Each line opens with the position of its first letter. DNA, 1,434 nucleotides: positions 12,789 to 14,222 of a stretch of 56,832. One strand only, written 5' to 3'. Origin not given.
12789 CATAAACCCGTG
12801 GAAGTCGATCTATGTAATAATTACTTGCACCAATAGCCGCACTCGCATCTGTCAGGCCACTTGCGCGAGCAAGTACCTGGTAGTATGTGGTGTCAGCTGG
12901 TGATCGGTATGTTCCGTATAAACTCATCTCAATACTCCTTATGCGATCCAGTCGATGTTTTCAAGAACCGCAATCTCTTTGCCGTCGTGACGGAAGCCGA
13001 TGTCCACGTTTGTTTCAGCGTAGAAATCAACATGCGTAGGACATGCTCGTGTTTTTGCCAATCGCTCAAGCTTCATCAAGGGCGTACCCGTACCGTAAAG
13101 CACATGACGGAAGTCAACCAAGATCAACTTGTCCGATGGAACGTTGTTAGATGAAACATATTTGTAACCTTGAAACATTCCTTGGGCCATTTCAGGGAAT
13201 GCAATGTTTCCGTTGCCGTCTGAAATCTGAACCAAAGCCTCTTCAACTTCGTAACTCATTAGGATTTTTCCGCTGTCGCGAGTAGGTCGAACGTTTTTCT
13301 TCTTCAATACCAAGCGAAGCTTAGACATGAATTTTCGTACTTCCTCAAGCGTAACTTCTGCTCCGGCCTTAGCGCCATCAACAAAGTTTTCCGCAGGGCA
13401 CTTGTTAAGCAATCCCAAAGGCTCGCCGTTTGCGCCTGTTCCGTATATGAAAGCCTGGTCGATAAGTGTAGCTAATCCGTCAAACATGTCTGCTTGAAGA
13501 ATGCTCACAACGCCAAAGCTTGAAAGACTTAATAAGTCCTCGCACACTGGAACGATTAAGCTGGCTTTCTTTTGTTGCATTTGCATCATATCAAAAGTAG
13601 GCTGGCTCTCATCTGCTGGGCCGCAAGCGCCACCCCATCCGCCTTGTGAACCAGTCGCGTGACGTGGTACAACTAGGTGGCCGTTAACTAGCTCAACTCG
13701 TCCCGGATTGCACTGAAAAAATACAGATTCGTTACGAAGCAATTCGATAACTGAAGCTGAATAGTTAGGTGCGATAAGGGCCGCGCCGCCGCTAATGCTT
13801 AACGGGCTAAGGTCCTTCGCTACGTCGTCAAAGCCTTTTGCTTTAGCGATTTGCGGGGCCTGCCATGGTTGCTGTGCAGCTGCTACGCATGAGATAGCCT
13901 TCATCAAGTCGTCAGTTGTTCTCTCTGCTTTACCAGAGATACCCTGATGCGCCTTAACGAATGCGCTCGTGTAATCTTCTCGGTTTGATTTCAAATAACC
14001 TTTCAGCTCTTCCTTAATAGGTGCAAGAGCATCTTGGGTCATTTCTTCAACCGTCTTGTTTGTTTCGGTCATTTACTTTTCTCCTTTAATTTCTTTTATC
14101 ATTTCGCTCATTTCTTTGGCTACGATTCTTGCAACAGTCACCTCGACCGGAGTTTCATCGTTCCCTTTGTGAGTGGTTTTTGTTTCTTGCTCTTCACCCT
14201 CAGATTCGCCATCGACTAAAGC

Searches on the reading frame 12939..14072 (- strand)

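Call 14: search_protein_families(library=pfam, proteins=[window:12939-14072:-], max_evalue=0.001)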
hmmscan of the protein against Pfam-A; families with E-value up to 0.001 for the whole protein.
window:12939-14072:- (377 aa): 1 family
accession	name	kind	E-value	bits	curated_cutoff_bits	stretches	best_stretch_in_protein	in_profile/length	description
PF05065.19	Phage_capsid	-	9.9e-28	97.8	24.2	1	96-363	1-272/280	Phage capsid family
